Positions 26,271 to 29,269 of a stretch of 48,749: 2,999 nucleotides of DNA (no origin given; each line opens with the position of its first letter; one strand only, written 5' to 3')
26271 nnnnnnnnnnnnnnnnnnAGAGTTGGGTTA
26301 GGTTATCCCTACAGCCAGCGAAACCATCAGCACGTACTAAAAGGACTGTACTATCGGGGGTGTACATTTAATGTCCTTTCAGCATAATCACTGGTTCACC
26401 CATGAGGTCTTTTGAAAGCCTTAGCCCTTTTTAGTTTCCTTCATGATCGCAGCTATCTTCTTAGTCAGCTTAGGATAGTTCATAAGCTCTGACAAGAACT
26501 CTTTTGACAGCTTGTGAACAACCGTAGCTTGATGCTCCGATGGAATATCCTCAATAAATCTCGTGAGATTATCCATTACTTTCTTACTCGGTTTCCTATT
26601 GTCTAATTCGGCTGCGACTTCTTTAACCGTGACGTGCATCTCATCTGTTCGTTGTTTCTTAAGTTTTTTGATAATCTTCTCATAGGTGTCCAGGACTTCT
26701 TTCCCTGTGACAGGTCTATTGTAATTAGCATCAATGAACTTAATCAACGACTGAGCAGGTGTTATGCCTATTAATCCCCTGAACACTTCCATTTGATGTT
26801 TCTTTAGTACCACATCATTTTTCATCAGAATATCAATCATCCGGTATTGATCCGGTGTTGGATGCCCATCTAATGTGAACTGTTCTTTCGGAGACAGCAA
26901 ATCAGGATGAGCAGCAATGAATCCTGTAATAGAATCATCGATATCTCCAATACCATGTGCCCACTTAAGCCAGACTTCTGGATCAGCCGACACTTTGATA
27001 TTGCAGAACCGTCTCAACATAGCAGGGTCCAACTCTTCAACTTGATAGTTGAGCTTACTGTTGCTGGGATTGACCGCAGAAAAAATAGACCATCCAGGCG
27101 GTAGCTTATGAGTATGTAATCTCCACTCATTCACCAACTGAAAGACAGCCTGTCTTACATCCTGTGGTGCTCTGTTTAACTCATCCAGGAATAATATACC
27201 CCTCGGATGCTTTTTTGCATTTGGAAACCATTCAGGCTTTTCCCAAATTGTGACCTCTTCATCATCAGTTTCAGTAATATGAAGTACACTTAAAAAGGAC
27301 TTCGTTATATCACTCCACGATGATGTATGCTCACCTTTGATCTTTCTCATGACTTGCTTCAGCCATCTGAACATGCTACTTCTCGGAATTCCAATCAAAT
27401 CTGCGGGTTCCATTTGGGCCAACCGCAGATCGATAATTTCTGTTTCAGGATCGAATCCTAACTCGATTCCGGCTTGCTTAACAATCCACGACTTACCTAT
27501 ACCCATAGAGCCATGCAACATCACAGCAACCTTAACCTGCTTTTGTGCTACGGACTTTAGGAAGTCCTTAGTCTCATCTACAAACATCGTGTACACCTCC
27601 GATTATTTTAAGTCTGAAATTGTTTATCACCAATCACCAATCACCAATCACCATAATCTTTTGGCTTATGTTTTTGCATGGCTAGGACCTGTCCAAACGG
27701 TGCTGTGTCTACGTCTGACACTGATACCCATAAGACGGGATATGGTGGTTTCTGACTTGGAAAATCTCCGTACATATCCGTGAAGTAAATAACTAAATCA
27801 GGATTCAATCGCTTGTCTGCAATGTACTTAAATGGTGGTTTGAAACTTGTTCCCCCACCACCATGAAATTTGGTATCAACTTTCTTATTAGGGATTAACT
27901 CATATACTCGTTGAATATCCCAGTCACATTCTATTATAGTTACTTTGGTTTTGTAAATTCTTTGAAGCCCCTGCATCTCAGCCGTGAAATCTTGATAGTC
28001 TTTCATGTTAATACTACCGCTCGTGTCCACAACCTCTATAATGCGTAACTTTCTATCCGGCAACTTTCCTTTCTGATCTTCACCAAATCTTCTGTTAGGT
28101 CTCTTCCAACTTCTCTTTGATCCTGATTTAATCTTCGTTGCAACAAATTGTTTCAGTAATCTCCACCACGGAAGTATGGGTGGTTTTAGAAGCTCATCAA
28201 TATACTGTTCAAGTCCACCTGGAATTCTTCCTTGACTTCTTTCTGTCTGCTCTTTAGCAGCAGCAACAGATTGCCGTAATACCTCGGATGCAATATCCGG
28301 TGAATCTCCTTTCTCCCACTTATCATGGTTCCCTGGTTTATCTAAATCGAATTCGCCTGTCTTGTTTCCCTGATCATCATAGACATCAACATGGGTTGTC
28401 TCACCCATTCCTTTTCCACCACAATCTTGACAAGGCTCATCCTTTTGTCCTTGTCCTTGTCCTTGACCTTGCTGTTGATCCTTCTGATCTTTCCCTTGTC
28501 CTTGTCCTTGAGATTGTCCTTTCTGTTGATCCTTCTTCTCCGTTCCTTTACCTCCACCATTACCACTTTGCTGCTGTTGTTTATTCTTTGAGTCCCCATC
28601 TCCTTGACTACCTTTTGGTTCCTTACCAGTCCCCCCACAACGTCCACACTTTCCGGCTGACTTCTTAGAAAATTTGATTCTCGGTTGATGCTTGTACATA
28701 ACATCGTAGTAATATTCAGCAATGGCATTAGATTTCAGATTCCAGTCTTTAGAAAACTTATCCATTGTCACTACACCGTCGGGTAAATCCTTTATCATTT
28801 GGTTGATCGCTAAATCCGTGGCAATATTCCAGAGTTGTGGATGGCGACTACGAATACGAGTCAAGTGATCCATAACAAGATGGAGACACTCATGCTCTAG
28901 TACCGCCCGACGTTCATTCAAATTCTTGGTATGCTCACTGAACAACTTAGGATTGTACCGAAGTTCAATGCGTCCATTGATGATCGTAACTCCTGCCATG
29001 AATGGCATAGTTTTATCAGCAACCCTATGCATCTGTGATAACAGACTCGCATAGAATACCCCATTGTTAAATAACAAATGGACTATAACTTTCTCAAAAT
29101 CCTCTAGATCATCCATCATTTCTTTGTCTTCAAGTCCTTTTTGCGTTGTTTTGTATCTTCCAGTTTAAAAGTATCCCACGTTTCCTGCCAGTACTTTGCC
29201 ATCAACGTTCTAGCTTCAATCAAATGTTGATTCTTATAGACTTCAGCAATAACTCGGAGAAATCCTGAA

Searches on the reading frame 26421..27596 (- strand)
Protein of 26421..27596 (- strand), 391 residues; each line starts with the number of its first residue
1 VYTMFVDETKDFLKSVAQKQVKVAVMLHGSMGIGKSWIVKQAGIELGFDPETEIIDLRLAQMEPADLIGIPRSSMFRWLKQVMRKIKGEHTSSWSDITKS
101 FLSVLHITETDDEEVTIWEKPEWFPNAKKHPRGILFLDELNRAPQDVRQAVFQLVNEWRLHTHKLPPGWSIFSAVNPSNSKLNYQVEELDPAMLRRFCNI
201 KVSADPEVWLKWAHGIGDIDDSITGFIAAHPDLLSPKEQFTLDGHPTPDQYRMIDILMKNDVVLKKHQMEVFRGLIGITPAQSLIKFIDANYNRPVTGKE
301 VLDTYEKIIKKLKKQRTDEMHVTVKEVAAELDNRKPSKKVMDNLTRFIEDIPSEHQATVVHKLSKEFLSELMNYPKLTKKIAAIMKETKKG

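Call 6: search_dna_similar(query=window:26421-27596:-, collection=phages, mode=protein, max_rows=25)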
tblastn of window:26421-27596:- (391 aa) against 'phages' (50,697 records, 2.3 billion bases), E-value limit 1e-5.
Records with a match: 148; places in all: 158; records where one place covers at least 80% of the query: 25.
Best place of each record, by identity: <60% 148.
By first word of the organism name: Vibrio 53; Pseudomonas 18; Rhizobium 10; Escherichia 9; Bacillus 8; Cronobacter 7; Acinetobacter 6; Bacteriophage 6; Cyanophage 5; Alteromonas 5; and 13 more.
By host as written in the record: - 41; Vibrio splendidus 8; Cronobacter sakazakii 7; Pseudomonas aeruginosa PAO1 5; Alteromonas macleodii str. 'Balearic Sea AD45' 5; Vibrio parahaemolyticus RIMD2210633 4; Bacillus subtilis 4; Vibrio sp. 3; and 47 more.
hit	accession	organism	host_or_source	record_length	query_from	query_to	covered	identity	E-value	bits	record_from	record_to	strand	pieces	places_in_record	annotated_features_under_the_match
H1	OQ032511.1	Acinetobacter phage nACB1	Acinetobacter beijerinckii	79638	27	379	90%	26.1%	3e-16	87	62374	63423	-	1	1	MoxR-like ATPase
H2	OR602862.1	Moorella phage MTATph1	Moorella thermoacetica DSM 103132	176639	3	388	99%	23.2%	2e-17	91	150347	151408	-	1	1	ATPase | hypothetical protein | HNH endonuclease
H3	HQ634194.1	Vibrio phage VBP47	Vibrio parahaemolyticus RIMD2210633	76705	26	365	87%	25.9%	1e-16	88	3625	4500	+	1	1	ATPase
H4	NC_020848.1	Vibrio phage VBP47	Vibrio parahaemolyticus RIMD2210633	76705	26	365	87%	25.9%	1e-16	88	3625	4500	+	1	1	ATPase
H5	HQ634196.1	Vibrio phage VBP32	Vibrio parahaemolyticus RIMD2210633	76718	26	365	87%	25.9%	1e-16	88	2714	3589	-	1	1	ATPase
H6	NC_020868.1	Vibrio phage VBP32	Vibrio parahaemolyticus RIMD2210633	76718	26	365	87%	25.9%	1e-16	88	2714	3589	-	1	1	ATPase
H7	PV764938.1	Sinorhizobium phage Phosso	Sinohrizobium meliloti NRRL L-50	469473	26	369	88%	25.5%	1e-9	66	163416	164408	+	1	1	AAA-ATPase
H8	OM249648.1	Vibrio phage phiKT1024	Vibrio sp.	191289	26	292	68%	32.6%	3e-27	119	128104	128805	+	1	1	putative MoxR-like ATPase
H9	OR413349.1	Vibrio phage pv27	Vibrio parahaemolyticus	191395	26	292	68%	32.6%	3e-27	119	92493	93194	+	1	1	ATPase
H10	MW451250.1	Vibrio phage phiTY18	Vibrio parahaemolyticus TY18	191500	26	292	68%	32.6%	3e-27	119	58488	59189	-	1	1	record has no annotation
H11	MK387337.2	Vibrio phage Va1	Vibrio alginolyticus NBRC 15630 = ATCC ...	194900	26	292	68%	32.6%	8e-27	118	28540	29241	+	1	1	hypothetical protein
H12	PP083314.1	Vibrio phage VB_VaC_SRILMA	Vibrio alginolyticus CECT 521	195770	26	292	68%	32.6%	8e-27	118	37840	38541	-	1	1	ATPase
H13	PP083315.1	Vibrio phage VB_VaC_TDDLMA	Vibrio alginolyticus CECT 521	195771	26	292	68%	32.6%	8e-27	118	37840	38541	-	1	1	ATPase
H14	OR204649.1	Vibrio phage PJN101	Vibrio parahaemolyticus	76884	26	365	87%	25.2%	1e-16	88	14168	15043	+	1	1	MoxR-like ATPase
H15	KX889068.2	Vibrio phage vB_VspP_pVa5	Vibrio splendidus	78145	29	365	86%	25.4%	6e-17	89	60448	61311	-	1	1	MoxR-like ATPase protein | tRNA-TERM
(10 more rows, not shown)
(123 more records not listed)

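Call 14: search_protein_families(library=phrogs, max_evalue=0.001, proteins=[window:26421-27596:-])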
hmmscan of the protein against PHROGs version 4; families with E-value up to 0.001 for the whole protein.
window:26421-27596:- (391 aa): 2 families
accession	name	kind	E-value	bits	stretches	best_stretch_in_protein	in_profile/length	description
phrog_1297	-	other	1.4e-53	183.2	1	6-386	11-351/356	ATPase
phrog_16335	-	other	6e-10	39.8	1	19-200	24-165/267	ATPase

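Call 17: find_related_loci(query=window:26421-27596:-, collection=viral_contigs, flank=10000)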
Query window:26421-27596:- (391 aa) in viral_contigs; peptide patterns used: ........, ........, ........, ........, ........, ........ (x = any residue, [..] = any of these).
3 stretches matched a pattern, but none encodes a relative of the query by tblastn (E <= 1e-3).

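Call 101: search_protein_families(library=padloc, max_evalue=0.01, proteins=[window:26421-27596:-])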
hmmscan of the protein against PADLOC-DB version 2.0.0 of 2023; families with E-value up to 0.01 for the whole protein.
window:26421-27596:- (391 aa): 4 families
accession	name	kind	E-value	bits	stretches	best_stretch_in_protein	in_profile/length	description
PDLC01193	Cas11b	-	0.0017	16.3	1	305-376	59-130/164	CAS-I-B; effector_SS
PDLC05031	PDC-S49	-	0.0065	13.3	0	11-42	11-44/624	-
PDLC05029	PDC-S49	-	0.0091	12.8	0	11-42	10-43/619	-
PDLC05030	PDC-S49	-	0.0099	12.6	0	10-42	7-40/629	-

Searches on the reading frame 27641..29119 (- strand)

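Call 14: search_protein_families(library=phrogs, max_evalue=0.001, proteins=[window:27641-29119:-])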
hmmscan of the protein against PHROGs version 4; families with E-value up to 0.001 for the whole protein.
window:27641-29119:- (492 aa): 3 families
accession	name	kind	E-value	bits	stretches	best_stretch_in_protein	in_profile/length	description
phrog_1314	-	DNA, RNA and nucleotide metabolism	9.9e-79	266.2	1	6-484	13-393/394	HNH endonuclease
phrog_30358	-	unknown function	3.7e-12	47.6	1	294-483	10-201/204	-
phrog_32906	-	unknown function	0.00033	20.8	0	53-112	79-141/569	-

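Call 101: search_protein_families(library=padloc, max_evalue=0.01, proteins=[window:27641-29119:-])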
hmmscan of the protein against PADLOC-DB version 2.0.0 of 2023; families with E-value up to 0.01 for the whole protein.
window:27641-29119:- (492 aa): 0 families
